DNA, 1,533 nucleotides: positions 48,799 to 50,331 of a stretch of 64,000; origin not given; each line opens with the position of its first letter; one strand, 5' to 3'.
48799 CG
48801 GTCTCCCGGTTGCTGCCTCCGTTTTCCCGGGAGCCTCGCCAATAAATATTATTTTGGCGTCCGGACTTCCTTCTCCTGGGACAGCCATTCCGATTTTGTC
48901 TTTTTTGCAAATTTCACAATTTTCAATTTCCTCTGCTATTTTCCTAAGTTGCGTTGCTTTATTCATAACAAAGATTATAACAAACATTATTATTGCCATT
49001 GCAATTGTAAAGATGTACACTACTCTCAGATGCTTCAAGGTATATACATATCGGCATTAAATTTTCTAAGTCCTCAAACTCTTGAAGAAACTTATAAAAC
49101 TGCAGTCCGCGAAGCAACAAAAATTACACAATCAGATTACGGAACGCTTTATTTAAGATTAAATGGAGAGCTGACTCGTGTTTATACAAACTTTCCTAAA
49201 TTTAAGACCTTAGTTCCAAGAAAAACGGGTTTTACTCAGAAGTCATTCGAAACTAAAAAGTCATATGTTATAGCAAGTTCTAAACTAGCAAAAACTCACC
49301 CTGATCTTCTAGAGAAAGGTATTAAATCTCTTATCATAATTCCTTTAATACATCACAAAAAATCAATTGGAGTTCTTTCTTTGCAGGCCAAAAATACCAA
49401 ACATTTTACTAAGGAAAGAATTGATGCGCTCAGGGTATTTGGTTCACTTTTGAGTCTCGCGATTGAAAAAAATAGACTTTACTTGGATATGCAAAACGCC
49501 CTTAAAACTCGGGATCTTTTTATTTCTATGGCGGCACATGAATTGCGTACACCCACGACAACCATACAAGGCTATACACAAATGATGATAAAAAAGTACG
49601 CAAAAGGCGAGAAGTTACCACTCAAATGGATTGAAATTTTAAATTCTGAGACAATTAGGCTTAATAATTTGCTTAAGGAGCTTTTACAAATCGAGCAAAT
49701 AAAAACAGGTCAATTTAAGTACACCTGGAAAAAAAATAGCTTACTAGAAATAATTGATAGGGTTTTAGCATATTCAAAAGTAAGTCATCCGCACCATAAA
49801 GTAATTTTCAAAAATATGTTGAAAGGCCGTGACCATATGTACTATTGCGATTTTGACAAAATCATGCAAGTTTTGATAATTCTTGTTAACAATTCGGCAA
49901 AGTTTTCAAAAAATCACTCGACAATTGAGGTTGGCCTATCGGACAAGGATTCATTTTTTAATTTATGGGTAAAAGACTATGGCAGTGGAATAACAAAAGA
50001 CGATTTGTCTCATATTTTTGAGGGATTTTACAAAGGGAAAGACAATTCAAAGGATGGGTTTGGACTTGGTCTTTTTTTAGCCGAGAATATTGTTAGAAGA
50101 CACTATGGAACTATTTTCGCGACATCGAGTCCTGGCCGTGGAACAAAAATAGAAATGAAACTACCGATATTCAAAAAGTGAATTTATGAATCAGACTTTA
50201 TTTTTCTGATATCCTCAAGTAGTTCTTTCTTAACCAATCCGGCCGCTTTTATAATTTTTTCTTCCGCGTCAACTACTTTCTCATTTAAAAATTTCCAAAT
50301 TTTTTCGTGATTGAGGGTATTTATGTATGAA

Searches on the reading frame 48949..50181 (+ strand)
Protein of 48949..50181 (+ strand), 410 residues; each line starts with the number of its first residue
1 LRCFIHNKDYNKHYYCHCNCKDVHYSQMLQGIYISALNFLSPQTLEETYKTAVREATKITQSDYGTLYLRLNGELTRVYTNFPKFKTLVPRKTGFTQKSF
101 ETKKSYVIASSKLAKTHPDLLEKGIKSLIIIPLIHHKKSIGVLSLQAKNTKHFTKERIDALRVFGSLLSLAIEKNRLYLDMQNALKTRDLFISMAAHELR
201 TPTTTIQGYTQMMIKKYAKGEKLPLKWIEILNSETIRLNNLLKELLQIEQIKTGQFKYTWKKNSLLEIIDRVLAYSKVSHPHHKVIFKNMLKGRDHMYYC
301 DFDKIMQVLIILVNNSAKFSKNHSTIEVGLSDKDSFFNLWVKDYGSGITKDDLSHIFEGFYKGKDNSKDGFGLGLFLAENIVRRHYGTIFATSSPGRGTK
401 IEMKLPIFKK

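Call 33: search_protein_families(library=pfam, proteins=[window:48949-50181:+], max_evalue=0.0001)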
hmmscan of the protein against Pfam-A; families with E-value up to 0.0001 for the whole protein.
window:48949-50181:+ (410 aa): 5 families
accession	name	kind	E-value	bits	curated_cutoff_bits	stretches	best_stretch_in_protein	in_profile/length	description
PF02518.31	HATPase_c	-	2.3e-21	76.7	26.4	1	301-407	2-109/111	Histidine kinase-, DNA gyrase B-, and HSP90-like ATPase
PF01590.32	GAF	-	1.2e-13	52.2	22.4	1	45-172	2-133/133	GAF domain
PF13185.12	GAF_2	-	1.9e-13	51.2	28.6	1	43-173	2-136/136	GAF domain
PF00512.31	HisKA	-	3.6e-12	46.6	26.9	1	188-254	2-66/66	His Kinase A (phospho-acceptor) domain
PF13492.12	GAF_3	-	2.2e-07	31.8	27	1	45-173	2-128/129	GAF domain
